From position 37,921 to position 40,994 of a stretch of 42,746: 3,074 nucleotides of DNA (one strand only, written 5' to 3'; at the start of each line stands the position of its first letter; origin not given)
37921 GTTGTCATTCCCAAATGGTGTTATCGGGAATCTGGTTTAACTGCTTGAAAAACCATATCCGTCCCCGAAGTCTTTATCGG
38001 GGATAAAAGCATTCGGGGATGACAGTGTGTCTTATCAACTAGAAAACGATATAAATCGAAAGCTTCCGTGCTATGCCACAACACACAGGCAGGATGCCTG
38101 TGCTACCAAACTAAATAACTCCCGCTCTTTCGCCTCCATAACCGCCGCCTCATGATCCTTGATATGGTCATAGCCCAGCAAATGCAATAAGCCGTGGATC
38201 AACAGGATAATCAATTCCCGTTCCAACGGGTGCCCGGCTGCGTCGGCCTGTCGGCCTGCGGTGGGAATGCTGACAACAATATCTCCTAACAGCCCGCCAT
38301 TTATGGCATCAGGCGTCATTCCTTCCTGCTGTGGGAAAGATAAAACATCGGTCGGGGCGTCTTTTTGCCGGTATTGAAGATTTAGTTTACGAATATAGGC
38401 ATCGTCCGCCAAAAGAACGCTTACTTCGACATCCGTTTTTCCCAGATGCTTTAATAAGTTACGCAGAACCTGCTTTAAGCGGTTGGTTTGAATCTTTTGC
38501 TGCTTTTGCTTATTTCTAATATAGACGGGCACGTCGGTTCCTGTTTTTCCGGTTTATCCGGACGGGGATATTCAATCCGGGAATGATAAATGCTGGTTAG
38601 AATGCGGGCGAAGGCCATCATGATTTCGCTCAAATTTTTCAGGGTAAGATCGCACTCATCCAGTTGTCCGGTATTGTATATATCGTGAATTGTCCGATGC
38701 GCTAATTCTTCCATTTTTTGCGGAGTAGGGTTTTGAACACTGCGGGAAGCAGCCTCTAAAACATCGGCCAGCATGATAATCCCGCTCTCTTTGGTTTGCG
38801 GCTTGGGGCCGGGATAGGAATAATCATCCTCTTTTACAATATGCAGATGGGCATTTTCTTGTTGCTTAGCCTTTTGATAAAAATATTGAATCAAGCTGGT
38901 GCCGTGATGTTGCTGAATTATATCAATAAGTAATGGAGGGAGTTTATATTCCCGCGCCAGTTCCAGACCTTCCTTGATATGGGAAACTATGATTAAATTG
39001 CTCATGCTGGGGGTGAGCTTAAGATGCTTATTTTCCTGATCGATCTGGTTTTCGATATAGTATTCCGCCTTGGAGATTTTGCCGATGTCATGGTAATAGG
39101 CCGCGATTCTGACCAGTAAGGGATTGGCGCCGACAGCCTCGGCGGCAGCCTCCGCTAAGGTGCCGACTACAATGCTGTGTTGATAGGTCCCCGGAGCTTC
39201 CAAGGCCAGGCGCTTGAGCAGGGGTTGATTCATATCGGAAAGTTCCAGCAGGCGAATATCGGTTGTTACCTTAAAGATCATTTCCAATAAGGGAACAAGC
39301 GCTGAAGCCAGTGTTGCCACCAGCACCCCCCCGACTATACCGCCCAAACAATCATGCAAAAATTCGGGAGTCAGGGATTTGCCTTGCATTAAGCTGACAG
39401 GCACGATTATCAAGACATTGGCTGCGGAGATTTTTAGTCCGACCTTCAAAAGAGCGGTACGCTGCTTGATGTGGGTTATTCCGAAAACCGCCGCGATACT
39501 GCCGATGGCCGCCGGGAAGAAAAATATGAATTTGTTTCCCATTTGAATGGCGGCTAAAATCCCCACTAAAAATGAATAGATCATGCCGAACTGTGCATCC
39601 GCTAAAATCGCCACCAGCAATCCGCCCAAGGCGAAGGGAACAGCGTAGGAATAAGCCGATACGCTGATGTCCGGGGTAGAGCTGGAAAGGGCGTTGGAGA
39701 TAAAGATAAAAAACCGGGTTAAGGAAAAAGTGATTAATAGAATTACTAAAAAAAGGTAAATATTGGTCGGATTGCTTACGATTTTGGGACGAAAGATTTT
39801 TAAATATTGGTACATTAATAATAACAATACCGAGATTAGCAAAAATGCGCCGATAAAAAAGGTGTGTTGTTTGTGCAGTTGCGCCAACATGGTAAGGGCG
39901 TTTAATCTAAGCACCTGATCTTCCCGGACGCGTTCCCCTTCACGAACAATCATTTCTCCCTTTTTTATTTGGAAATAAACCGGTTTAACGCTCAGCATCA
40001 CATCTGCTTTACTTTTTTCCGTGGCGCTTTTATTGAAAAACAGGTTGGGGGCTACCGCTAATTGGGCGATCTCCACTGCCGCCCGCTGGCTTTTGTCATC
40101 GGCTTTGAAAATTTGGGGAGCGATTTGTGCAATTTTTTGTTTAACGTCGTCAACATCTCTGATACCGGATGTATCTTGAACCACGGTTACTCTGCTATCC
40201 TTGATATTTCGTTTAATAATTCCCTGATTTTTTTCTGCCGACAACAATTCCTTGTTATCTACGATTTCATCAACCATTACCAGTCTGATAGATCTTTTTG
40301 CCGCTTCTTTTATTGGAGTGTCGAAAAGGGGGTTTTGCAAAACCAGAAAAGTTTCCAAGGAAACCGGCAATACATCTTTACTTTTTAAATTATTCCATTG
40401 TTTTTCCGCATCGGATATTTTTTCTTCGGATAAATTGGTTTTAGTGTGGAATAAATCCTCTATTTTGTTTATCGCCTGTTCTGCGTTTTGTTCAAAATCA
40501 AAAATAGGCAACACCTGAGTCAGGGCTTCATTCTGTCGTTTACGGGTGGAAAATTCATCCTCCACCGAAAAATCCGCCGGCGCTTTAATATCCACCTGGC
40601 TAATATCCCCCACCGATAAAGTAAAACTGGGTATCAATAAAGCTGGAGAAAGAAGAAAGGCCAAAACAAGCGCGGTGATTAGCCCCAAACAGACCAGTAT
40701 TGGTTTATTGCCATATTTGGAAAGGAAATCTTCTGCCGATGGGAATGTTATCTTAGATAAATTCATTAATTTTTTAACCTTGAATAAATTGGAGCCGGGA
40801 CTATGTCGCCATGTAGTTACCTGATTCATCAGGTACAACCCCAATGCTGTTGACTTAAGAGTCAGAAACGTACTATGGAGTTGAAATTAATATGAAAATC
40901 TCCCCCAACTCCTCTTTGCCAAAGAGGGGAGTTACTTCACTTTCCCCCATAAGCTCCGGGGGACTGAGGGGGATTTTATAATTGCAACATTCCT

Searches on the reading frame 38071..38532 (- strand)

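Call 22: search_protein_families(library=pfam, proteins=[window:38071-38532:-], max_evalue=0.001)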
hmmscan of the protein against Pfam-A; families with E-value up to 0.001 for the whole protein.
window:38071-38532:- (153 aa): 1 family
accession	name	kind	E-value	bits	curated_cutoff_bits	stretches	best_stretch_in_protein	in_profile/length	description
PF02130.23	YbeY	-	1e-40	139.1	25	1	12-140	4-126/129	Endoribonuclease YbeY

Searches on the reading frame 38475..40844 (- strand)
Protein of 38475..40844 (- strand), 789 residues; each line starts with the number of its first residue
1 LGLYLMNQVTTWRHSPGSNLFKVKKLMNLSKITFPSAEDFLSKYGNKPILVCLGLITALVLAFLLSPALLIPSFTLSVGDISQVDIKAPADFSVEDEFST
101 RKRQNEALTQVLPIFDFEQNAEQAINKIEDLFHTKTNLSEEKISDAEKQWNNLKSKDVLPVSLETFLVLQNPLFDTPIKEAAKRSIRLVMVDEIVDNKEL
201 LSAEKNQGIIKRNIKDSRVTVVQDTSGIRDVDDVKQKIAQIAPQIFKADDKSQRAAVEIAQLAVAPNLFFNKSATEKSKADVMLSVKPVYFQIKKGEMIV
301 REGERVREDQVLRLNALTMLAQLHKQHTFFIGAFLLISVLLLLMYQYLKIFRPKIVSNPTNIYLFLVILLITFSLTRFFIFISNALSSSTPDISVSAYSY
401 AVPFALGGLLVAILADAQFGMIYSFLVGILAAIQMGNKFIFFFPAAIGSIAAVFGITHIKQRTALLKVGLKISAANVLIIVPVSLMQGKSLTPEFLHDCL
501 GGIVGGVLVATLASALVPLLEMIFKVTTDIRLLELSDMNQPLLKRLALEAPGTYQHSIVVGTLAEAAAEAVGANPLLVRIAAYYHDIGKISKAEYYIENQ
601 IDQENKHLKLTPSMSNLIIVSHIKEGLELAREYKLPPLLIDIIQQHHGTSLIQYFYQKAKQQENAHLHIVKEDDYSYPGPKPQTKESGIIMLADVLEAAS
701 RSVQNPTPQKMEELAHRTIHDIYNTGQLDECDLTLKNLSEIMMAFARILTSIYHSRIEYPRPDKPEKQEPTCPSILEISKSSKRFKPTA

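Call 22: search_protein_families(library=pfam, proteins=[window:38475-40844:-], max_evalue=0.001)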
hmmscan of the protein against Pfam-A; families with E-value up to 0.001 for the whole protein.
window:38475-40844:- (789 aa): 4 families
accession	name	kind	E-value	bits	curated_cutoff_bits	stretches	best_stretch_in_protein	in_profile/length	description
PF07697.16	7TMR-HDED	-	8.5e-38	131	27.6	1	77-320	1-223/224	7TM-HD extracellular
PF07698.17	7TM-7TMR_HD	-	1.1e-33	117.2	29.4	1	329-528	3-190/190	7TM receptor with intracellular HD hydrolase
PF01966.28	HD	-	2.3e-18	67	22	1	553-698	1-115/116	HD domain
PF08668.18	HDOD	-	0.00015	21.7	22.9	1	547-647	89-194/196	HDOD domain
